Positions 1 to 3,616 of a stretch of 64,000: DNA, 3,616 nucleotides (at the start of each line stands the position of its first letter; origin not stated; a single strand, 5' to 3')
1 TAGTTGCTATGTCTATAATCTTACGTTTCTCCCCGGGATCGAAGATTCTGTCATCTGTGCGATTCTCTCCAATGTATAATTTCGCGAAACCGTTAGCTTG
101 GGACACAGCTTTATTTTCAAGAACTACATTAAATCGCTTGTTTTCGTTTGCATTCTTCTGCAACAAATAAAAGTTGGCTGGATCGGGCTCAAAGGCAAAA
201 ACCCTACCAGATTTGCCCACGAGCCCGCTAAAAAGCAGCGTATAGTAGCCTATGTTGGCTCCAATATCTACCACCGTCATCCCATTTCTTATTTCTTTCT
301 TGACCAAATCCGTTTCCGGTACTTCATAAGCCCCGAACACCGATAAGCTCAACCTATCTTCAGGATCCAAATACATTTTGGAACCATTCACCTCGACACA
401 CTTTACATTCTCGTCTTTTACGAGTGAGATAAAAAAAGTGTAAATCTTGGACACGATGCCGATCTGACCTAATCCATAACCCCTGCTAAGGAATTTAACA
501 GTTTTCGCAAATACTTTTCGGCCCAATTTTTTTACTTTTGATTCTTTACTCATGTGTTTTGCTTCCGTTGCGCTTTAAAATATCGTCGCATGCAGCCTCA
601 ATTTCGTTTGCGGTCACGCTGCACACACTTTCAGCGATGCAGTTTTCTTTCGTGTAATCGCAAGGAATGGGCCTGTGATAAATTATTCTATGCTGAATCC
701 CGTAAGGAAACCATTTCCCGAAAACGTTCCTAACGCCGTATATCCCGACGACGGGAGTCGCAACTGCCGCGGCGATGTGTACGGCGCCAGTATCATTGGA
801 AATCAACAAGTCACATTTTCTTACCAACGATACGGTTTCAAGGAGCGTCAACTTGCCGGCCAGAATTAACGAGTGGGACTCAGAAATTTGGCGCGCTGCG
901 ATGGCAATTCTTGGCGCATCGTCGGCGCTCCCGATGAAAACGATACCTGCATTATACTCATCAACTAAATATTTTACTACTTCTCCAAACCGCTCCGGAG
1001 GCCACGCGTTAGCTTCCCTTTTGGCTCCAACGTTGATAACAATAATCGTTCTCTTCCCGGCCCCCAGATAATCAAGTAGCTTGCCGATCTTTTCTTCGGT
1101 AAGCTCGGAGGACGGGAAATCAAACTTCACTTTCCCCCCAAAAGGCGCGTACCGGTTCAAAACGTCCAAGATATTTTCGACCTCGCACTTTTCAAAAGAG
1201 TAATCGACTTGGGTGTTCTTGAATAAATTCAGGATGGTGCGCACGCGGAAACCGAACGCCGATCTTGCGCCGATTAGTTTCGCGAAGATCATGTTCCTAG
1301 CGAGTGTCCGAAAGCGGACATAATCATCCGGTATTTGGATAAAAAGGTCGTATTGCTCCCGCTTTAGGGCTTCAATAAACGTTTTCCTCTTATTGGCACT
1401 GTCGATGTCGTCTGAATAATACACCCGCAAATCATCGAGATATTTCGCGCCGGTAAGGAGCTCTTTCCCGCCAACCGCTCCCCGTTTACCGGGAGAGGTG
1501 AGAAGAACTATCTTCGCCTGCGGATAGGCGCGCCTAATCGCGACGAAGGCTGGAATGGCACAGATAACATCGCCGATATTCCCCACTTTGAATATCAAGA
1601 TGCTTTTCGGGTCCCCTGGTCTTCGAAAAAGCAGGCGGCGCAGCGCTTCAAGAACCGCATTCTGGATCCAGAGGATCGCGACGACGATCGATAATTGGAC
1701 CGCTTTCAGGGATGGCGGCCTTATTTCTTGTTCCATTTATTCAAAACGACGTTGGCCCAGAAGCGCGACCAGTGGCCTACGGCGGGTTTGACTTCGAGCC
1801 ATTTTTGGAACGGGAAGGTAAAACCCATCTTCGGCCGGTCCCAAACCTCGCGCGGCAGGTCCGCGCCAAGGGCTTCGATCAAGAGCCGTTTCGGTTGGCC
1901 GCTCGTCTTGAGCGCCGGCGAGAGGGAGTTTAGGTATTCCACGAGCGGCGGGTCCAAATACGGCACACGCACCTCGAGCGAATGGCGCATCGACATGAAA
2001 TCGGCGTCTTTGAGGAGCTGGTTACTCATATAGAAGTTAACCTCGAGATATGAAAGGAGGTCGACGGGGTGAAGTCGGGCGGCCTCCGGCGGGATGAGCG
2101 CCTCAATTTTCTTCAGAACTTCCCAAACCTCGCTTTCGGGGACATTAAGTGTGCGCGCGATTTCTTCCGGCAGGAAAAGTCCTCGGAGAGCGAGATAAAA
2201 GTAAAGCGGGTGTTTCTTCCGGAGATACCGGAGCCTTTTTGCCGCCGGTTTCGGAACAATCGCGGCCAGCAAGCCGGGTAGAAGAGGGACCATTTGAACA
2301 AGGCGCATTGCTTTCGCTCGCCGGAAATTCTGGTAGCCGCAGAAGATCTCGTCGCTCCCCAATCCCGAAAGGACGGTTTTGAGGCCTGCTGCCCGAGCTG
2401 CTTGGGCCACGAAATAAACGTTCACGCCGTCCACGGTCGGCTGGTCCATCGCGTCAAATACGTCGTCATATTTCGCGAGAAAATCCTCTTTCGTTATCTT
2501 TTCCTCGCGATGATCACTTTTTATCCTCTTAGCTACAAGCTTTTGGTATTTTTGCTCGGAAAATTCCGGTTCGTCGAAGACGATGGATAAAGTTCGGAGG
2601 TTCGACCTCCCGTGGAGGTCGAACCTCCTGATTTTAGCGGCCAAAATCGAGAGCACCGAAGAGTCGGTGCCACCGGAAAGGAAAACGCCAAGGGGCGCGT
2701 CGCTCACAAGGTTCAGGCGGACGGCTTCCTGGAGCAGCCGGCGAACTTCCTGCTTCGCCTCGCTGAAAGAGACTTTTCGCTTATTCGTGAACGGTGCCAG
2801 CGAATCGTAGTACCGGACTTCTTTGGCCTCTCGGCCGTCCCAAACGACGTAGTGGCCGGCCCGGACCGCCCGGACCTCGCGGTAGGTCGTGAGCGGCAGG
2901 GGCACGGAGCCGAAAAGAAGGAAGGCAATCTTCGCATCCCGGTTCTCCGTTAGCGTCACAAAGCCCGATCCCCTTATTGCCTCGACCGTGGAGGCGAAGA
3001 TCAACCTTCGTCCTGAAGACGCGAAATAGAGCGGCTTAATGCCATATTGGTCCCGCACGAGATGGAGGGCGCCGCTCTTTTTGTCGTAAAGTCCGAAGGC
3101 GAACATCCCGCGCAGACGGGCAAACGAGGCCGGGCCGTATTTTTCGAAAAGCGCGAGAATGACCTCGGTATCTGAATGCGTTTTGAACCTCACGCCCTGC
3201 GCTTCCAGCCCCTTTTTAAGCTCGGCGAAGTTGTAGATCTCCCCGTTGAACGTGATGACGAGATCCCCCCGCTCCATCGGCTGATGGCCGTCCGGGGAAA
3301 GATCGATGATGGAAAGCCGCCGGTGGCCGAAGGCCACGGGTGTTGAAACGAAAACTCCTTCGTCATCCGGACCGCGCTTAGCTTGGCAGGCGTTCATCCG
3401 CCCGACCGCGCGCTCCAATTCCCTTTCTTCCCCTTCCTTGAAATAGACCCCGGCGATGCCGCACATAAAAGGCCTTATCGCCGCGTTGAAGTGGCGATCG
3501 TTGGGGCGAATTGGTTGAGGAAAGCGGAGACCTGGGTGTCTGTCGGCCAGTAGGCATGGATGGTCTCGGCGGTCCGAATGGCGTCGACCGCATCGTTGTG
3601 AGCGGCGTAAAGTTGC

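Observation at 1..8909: Candidate protein O-glycosylation cluster: FkbM MTase, GT9, AsnB-like amidotransferase, Wzy_C/O-antigen-ligase-family protein, giant Ser/Thr-rich surface protein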

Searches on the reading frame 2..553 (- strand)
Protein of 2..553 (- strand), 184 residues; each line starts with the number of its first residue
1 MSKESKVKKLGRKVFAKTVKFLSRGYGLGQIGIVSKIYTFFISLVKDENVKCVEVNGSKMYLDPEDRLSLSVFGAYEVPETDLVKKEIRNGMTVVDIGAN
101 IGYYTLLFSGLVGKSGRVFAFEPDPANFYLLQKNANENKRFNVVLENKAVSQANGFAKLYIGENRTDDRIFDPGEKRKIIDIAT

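Call 6: search_protein_families(library=pfam, proteins=[window:2-553:-], max_evalue=0.01)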
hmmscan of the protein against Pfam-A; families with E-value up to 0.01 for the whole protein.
seq(184 aa): 3 families
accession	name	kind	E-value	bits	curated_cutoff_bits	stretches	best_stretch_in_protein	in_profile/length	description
PF05050.19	Methyltransf_21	-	9.5e-07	29.5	22.7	1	96-167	1-72/173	Methyltransferase FkbM domain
PF02475.24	TRM5-TYW2_MTfase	-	1.1e-06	29.1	28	1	56-144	6-89/164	TRM5/TYW2 methyltransferase domain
PF01135.25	PCMT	-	0.00047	20.4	20.3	1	82-138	67-121/210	Protein-L-isoaspartate(D-aspartate) O-methyltransferase (PCMT)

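Call 7: search_protein_families(library=ncbifam, proteins=[window:2-553:-], max_evalue=0.01)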
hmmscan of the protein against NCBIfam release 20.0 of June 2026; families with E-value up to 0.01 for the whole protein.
seq(184 aa): 15 families
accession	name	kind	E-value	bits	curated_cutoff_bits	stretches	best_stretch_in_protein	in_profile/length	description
TIGR01444.1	fkbM_fam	subfamily_domain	7.3e-17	62.2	37.7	1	93-169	1-76/143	FkbM family methyltransferase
TIGR02469.1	CbiT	equivalog_domain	2e-08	34.6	78.3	1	77-181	6-103/124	precorrin-6Y C5,15-methyltransferase (decarboxylating) subunit CbiT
NF001556.0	PRK00377.1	equivalog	1.8e-07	31.1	238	1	80-180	30-125/198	cobalt-precorrin-6Y C(15)-methyltransferase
NF010549.0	PRK13942.1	equivalog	8.9e-05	22.1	282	1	87-123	74-110/215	protein-L-isoaspartate O-methyltransferase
NF008390.0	PRK11188.1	equivalog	0.00033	20.3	269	1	75-122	36-83/209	23S rRNA (uridine(2552)-2'-O)-methyltransferase RlmE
TIGR00080.1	pimt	equivalog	0.00088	19.1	159.05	1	87-137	74-124/216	protein-L-isoaspartate O-methyltransferase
NF047729.1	tRNAMtaseTaw21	equivalog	0.0011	18.2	400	1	80-145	96-160/250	tRNA 4-demethylwyosine(37)-methyltransferase Taw21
NF047824.1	tRNAwyosineTaw2Meth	equivalog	0.0015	18.2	350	1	90-144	93-146/245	tRNA(Phe) (4-demethylwyosine(37)-C(7)) aminocarboxypropyltransferase Taw2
TIGR04364.1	methyltran_FxLD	equivalog_domain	0.0016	17.5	320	1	68-124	60-115/394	methyltransferase, FxLD system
NF053511.1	tRNA_U34_MnmM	equivalog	0.0033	17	135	1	82-123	9-50/183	tRNA 5-(aminomethyl)-2-thiouridylate-methyltransferase MnmM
NF008823.0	PRK11873.1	subfamily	0.0035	16.9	263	1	87-144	74-131/272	arsenite methyltransferase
NF010550.0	PRK13943.1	equivalog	0.0046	16.1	359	1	87-145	77-135/322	protein-L-isoaspartate O-methyltransferase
TIGR00438.1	rrmJ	equivalog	0.0047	16.4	300.15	1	76-122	18-64/188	23S rRNA (uridine(2552)-2'-O)-methyltransferase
NF041537.1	ArsM_AhpD_UU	exception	0.0079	15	510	1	87-124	73-110/345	arsenite methyltransferase/AhpD domain selenoprotein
NF001240.0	PRK00216.1-1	equivalog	0.01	14.9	378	0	85-120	58-93/251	bifunctional demethylmenaquinone methyltransferase/2-methoxy-6-polyprenyl-1,4-benzoquinol methylase UbiE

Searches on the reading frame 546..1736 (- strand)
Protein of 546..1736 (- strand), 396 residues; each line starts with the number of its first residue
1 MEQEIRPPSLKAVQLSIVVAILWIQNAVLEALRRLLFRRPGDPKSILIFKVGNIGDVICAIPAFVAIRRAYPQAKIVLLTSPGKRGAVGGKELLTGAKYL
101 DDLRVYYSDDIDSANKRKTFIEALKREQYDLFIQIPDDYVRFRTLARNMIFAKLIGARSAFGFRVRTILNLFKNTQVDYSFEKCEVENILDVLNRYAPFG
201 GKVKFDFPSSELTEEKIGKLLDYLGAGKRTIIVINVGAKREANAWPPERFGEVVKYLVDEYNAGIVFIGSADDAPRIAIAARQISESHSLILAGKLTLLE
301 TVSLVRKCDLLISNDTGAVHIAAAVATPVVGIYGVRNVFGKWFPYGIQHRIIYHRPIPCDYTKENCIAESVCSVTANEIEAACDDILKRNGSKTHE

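Call 6: search_protein_families(library=pfam, proteins=[window:546-1736:-], max_evalue=0.01)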
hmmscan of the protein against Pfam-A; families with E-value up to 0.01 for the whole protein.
window:546-1736:- (396 aa): 1 family
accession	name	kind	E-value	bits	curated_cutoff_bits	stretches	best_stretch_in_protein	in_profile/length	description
PF01075.23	Glyco_transf_9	-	1.3e-29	103.7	22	1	119-359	3-233/247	Glycosyltransferase family 9 (heptosyltransferase)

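Call 7: search_protein_families(library=ncbifam, proteins=[window:546-1736:-], max_evalue=0.01)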
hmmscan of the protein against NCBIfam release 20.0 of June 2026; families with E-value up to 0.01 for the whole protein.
window:546-1736:- (396 aa): 6 families
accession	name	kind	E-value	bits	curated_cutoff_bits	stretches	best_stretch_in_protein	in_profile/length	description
NF007742.0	PRK10422.1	equivalog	1.7e-21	76.4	467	1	43-391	5-347/352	lipopolysaccharide core heptosyltransferase RfaQ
TIGR02195.1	heptsyl_trn_II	equivalog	2e-21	76.5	134.6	1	46-335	2-284/339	lipopolysaccharide heptosyltransferase II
TIGR02193.1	heptsyl_trn_I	equivalog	2.9e-18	66.2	185.3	1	46-334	2-282/320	lipopolysaccharide heptosyltransferase I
TIGR02201.1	heptsyl_trn_III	equivalog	2.4e-17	63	170.2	1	46-353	2-305/344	putative lipopolysaccharide heptosyltransferase III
NF008162.0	PRK10916.1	equivalog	7.8e-13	48.3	569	1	226-335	177-289/348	ADP-heptose--LPS heptosyltransferase RfaF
NF008204.0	PRK10964.1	equivalog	2.3e-07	30.3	437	1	115-335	73-281/322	lipopolysaccharide heptosyltransferase RfaC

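Call 29: find_encoding_contigs(protein=window:546-1736:-, flank=10000, max_places=4)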
Protein window:546-1736:- (396 aa): no gene with exactly this product is on record in the collection.

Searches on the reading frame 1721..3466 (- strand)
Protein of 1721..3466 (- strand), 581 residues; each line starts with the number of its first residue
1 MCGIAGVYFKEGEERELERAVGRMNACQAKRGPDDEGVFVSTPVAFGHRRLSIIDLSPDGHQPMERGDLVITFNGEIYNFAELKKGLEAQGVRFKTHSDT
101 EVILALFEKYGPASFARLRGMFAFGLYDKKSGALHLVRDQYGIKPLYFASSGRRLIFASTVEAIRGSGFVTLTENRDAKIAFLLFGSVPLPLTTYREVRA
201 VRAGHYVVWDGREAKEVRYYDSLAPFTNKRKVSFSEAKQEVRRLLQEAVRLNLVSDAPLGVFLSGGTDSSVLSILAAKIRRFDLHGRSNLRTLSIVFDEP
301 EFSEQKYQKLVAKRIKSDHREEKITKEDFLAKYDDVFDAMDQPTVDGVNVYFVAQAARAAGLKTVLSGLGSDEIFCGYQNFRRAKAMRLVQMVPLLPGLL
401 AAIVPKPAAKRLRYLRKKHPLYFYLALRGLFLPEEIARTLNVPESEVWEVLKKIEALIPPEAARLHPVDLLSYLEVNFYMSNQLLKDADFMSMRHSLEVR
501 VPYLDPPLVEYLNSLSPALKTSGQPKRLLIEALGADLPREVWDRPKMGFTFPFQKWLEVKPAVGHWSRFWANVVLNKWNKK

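Call 6: search_protein_families(library=pfam, proteins=[window:1721-3466:-], max_evalue=0.01)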
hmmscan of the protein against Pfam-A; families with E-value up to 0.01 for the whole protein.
window:1721-3466:- (581 aa): 4 families
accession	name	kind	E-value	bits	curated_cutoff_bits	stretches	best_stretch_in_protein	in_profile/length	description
PF00733.27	Asn_synthase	-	1.3e-68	232.7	21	1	240-558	1-297/354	Asparagine synthase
PF13522.11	GATase_6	-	2.7e-42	144.3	27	1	33-159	1-129/130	Glutamine amidotransferase domain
PF13537.11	GATase_7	-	1.3e-41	141.9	25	1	48-164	1-121/123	Glutamine amidotransferase domain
PF12481.13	DUF3700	-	0.0035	17.3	27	1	116-167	127-179/228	Aluminium induced protein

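Call 7: search_protein_families(library=ncbifam, proteins=[window:1721-3466:-], max_evalue=0.01)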
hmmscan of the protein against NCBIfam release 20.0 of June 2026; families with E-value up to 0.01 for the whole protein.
window:1721-3466:- (581 aa): 9 families
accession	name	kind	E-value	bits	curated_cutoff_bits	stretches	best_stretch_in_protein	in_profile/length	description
TIGR01536.1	asn_synth_AEB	equivalog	7.9e-126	421.1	267.1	1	2-549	1-517/517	asparagine synthase (glutamine-hydrolyzing)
TIGR03108.1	eps_aminotran_1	hypoth_equivalog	5.4e-113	378.8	816.9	2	1-394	1-391/628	XrtA/PEP-CTERM system amidotransferase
TIGR03104.1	trio_amidotrans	equivalog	1.6e-95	320.5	570.1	2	1-383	1-385/589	N-acetylglutaminylglutamine amidotransferase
NF006949.0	PRK09431.1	equivalog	2.3e-83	280.6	499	3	1-165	1-166/554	asparagine synthase B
NF033535.1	lass_lactam_cya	exception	6e-56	190.3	525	1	1-376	1-377/668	lasso peptide isopeptide bond-forming cyclase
NF033561.1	macrolact_Ik_Al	subfamily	3e-12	46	300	1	128-376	87-332/561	albusnodin/ikarugamycin family macrolactam cyclase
TIGR01134.1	purF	equivalog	1.6e-10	40.9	350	1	42-165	64-200/432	amidophosphoribosyltransferase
NF001484.0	PRK00331.1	subfamily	4.8e-10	38.5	381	1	5-164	32-198/601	isomerizing glutamine--fructose-6-phosphate transaminase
TIGR01135.1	glmS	equivalog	2.9e-08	32.7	418.05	1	64-164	88-197/607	glutamine--fructose-6-phosphate transaminase (isomerizing)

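Call 30: find_encoding_contigs(protein=window:1721-3466:-, flank=10000, max_places=4)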
Protein window:1721-3466:- (581 aa): 1 contig read that carries it; 1 place shown.
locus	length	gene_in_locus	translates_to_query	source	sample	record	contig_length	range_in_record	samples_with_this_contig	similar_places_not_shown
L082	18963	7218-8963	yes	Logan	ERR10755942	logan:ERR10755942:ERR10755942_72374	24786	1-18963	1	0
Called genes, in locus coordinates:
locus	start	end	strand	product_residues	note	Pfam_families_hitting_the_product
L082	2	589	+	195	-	?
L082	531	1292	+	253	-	PF18900:DUF5656 (weak)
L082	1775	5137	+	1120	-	PF01471:PG_binding_1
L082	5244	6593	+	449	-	PF04932:Wzy_C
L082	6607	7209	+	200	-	PF14559:TPR_19 (weak)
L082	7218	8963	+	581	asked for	PF13522:GATase_6, PF13537:GATase_7, PF00733:Asn_synthase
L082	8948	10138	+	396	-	PF01075:Glyco_transf_9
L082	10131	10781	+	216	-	PF02475:TRM5-TYW2_MTfase (weak), PF05050:Methyltransf_21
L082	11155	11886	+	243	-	PF02353:CMAS, PF13489:Methyltransf_23, PF07021:MetW, PF13847:Methyltransf_31, PF08241:Methyltransf_11, PF08242:Methyltransf_12, PF13649:Methyltransf_25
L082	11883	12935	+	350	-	PF13524:Glyco_trans_1_2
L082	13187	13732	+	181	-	PF05050:Methyltransf_21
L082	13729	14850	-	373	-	PF01075:Glyco_transf_9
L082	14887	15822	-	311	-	PF13489:Methyltransf_23, PF07021:MetW (weak), PF08241:Methyltransf_11, PF08242:Methyltransf_12, PF13649:Methyltransf_25, PF13847:Methyltransf_31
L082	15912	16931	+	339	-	PF00535:Glycos_transf_2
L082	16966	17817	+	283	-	PF13489:Methyltransf_23 (weak), PF08241:Methyltransf_11, PF13847:Methyltransf_31 (weak)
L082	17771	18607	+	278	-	PF01209:Ubie_methyltran, PF13489:Methyltransf_23, PF13847:Methyltransf_31, PF08241:Methyltransf_11, PF08242:Methyltransf_12, PF13649:Methyltransf_25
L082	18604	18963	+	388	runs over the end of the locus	PF13439:Glyco_transf_4, PF13579:Glyco_trans_4_4, PF20706:GT4-conflict, PF00534:Glycos_transf_1, PF13692:Glyco_trans_1_4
